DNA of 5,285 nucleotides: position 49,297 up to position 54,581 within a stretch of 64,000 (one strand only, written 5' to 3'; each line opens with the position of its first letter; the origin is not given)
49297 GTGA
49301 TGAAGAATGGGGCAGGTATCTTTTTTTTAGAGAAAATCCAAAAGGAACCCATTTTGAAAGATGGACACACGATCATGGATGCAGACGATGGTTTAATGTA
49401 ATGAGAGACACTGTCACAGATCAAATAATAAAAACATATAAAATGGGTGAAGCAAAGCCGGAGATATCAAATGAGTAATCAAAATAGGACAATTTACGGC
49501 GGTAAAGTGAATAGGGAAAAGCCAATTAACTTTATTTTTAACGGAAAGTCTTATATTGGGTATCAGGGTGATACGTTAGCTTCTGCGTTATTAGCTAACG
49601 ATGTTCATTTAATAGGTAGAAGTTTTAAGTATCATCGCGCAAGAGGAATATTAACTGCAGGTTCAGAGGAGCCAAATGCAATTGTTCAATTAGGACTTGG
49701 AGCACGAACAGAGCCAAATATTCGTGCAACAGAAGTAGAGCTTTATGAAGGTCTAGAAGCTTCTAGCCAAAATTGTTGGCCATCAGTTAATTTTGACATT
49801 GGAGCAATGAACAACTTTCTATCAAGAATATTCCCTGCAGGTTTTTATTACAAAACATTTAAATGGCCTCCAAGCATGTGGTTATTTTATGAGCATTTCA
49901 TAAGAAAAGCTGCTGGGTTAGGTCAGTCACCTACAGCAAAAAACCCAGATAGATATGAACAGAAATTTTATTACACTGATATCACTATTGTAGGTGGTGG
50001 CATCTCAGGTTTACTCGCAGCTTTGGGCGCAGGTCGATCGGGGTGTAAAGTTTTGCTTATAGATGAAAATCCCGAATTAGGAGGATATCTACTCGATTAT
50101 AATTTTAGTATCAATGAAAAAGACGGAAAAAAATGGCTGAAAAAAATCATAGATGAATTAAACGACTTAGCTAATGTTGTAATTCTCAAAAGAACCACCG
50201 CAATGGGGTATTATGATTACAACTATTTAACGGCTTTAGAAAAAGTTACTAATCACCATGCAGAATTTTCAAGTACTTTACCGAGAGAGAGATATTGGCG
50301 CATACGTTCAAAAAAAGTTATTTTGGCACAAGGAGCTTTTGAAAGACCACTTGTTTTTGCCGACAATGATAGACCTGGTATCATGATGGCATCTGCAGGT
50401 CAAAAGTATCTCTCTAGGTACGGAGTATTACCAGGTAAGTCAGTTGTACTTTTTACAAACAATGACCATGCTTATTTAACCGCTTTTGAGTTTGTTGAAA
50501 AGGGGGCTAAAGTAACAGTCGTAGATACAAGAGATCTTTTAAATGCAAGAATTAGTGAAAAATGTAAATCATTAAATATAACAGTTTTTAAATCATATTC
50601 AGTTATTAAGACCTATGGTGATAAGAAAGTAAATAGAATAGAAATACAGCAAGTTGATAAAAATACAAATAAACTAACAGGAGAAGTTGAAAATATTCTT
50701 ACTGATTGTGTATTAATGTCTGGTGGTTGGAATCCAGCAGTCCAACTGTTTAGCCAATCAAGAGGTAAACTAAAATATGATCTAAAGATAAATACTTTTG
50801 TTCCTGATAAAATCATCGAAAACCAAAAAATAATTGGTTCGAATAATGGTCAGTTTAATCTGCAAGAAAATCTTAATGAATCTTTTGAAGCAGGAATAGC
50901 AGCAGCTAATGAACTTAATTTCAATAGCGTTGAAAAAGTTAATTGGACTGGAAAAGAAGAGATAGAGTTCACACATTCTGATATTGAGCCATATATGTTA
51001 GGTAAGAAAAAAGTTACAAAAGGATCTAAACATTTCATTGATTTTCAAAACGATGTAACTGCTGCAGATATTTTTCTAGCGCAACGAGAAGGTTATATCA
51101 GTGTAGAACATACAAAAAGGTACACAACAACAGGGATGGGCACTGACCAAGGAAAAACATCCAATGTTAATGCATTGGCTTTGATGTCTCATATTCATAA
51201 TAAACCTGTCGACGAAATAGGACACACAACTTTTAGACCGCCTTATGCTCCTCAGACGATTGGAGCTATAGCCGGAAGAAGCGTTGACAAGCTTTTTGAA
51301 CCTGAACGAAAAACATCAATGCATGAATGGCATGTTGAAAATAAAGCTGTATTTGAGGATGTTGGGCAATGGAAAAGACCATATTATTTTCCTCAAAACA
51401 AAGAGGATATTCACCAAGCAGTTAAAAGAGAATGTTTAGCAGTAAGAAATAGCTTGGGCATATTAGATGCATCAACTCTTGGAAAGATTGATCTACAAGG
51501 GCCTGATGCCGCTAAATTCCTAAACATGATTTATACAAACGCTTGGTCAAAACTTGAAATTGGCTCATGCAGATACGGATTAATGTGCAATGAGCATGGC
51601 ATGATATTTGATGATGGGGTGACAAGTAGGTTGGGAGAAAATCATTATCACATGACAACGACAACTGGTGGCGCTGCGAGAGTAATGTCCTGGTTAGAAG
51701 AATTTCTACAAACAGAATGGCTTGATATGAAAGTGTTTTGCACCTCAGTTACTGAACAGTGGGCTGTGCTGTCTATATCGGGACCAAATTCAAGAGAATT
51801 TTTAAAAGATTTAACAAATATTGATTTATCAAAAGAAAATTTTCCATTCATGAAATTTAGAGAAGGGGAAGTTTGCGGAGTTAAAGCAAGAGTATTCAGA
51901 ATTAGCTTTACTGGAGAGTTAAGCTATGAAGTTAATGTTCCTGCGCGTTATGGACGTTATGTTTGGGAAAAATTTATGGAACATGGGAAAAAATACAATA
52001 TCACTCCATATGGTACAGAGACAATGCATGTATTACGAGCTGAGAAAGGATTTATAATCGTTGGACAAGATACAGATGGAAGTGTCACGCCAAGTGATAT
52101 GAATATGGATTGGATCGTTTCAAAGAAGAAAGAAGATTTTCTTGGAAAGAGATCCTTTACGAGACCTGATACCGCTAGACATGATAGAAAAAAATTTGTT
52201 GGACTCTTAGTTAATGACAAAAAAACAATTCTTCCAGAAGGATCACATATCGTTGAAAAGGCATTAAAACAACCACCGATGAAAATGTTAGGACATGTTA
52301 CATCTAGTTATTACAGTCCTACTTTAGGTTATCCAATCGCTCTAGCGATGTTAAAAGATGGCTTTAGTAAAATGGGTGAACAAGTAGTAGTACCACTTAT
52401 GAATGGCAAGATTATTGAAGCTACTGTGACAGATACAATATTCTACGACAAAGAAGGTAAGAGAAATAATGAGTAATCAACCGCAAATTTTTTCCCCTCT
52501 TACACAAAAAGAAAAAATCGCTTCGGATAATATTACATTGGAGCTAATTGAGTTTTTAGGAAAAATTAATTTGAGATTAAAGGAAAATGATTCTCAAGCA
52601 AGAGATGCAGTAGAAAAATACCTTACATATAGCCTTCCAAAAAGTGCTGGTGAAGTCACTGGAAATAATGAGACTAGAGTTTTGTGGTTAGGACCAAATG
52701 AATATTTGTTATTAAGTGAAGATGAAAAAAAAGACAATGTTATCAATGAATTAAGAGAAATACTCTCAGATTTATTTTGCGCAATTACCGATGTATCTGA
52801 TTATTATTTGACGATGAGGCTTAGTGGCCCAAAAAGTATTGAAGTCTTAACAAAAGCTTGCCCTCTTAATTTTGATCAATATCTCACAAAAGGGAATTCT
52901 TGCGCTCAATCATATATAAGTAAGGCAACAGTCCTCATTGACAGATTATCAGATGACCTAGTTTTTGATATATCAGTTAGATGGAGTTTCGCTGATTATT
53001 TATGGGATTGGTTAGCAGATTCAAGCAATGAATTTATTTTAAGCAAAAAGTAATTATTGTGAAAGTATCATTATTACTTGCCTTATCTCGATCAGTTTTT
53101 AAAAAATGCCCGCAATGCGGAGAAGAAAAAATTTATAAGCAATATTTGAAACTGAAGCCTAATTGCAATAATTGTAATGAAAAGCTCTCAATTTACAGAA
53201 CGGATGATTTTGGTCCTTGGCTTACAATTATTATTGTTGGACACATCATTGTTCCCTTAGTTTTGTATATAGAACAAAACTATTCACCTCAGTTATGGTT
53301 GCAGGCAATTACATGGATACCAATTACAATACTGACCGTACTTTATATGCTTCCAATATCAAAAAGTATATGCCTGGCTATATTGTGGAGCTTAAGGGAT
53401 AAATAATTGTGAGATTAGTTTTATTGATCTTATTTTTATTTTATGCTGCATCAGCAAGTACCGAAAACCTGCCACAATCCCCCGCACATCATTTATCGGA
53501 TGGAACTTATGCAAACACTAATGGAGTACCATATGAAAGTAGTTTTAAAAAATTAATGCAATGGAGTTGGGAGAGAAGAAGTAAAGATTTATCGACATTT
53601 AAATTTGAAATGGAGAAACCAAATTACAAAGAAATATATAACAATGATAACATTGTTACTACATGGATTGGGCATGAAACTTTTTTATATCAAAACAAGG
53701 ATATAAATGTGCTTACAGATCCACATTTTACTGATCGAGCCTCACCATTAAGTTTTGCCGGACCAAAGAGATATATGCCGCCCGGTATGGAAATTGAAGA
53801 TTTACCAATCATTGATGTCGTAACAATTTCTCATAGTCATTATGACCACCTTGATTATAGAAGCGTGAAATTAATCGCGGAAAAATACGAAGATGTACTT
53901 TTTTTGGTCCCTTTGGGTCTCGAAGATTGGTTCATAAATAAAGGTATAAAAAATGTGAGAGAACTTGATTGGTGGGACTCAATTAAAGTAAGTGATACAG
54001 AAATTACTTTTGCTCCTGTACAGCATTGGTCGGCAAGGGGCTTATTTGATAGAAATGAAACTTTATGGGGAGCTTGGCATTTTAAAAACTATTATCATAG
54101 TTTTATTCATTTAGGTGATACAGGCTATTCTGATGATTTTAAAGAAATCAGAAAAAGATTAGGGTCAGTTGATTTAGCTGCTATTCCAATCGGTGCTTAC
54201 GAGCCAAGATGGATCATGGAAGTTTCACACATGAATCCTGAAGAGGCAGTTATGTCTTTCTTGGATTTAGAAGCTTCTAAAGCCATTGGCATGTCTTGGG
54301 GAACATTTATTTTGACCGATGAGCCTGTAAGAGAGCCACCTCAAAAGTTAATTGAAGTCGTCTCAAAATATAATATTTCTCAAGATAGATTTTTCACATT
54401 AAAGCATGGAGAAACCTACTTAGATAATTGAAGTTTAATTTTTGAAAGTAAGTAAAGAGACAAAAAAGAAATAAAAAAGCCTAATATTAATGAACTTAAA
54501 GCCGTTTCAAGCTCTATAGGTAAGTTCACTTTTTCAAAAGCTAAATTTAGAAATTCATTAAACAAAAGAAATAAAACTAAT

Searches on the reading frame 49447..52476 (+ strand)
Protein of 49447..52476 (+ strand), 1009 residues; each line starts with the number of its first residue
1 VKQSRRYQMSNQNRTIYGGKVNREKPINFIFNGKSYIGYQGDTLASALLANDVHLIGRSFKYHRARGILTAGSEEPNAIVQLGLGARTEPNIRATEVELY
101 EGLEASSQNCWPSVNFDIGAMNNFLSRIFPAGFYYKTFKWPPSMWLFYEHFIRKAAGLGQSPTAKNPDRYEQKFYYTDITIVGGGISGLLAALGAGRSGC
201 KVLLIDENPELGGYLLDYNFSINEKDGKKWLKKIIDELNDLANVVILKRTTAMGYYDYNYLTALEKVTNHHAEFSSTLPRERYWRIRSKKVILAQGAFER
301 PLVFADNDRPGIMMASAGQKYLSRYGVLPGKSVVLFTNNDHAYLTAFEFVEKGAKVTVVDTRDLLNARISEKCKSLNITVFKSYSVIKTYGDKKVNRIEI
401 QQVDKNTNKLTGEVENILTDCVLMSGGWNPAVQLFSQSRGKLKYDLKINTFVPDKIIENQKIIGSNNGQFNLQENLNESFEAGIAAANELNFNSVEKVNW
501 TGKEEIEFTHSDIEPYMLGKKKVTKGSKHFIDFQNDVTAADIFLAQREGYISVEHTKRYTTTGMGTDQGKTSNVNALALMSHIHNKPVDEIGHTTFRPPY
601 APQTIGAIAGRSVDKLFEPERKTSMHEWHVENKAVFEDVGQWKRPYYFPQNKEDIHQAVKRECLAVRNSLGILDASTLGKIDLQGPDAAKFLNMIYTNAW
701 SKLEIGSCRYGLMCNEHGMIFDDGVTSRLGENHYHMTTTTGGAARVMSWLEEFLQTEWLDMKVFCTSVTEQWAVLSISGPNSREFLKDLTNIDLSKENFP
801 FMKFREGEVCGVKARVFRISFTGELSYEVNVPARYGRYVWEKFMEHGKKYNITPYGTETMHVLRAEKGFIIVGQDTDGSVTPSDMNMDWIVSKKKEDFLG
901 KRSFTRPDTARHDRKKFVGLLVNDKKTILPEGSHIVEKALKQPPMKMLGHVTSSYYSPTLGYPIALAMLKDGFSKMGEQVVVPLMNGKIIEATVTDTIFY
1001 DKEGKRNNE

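Call 92: search_protein_families(library=pfam, proteins=[window:49447-52476:+], max_evalue=0.00001)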
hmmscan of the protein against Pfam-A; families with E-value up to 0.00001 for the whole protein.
window:49447-52476:+ (1009 aa): 8 families
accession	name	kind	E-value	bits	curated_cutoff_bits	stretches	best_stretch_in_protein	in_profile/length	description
PF01571.26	GCV_T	-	8e-72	242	25.6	1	625-889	1-254/255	Aminomethyltransferase folate-binding domain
PF17806.6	SO_alpha_A3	-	1.2e-32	112.5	23.1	1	527-611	2-87/87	Sarcosine oxidase A3 domain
PF13510.11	Fer2_4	-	6.8e-23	81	22.8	1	25-109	2-81/82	2Fe-2S iron-sulfur cluster binding domain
PF08669.17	GCV_T_C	-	4.6e-20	71.7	25.9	1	915-1001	1-80/80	Glycine cleavage T-protein C-terminal barrel domain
PF13738.12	Pyr_redox_3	-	1.6e-10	41.2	30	1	266-438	106-277/305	Pyridine nucleotide-disulphide oxidoreductase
PF07992.20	Pyr_redox_2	-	2.6e-10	40.6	26.1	1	178-441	2-248/291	Pyridine nucleotide-disulphide oxidoreductase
PF12831.13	FAD_oxidored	-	2.2e-09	37.5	27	1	178-215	1-38/416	FAD dependent oxidoreductase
PF13450.12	NAD_binding_8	-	4.1e-08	33.8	21.9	1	181-220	1-40/68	NAD(P)-binding Rossmann-like domain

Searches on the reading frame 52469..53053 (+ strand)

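Call 93: search_protein_families(library=pfam, proteins=[window:52469-53053:+], max_evalue=0.00001)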
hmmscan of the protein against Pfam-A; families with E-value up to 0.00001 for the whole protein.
window:52469-53053:+ (194 aa): 2 families
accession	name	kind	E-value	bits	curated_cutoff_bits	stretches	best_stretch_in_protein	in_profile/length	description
PF04268.17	SoxG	-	5.1e-14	53.1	21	1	44-188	9-152/152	Sarcosine oxidase, gamma subunit family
PF01571.26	GCV_T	-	2.3e-08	34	25.6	1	68-187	93-213/255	Aminomethyltransferase folate-binding domain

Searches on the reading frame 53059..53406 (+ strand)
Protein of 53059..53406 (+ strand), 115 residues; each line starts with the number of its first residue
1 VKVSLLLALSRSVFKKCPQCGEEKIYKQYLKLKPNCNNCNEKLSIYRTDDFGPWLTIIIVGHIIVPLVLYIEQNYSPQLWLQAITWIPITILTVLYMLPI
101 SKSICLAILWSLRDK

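Call 93: search_protein_families(library=pfam, proteins=[window:53059-53406:+], max_evalue=0.00001)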
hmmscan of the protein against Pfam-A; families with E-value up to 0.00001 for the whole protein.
window:53059-53406:+ (115 aa): 1 family
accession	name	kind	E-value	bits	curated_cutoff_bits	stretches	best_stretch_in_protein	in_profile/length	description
PF06170.17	DUF983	-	1.1e-27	96.6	22.6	1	26-110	1-85/85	Protein of unknown function (DUF983)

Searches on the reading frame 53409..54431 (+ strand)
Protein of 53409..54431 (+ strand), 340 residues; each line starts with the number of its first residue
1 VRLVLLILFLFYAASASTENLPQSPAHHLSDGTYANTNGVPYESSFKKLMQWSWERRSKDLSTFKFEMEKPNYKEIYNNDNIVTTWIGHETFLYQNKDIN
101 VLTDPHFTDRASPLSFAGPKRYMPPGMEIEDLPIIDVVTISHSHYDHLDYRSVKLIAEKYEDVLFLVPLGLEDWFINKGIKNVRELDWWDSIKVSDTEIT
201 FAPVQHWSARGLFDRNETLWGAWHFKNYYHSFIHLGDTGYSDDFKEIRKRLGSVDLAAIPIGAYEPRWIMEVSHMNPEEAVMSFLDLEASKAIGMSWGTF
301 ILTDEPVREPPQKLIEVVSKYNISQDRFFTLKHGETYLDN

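Call 93: search_protein_families(library=pfam, proteins=[window:53409-54431:+], max_evalue=0.00001)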
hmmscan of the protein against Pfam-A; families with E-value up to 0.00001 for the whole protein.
window:53409-54431:+ (340 aa): 2 families
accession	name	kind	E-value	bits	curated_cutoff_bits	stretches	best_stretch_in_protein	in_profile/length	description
PF12706.13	Lactamase_B_2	-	5e-35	121.4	27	1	100-295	2-198/200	Beta-lactamase superfamily domain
PF13483.12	Lactamase_B_3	-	1.5e-17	64.5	24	1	85-288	3-152/160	Beta-lactamase superfamily domain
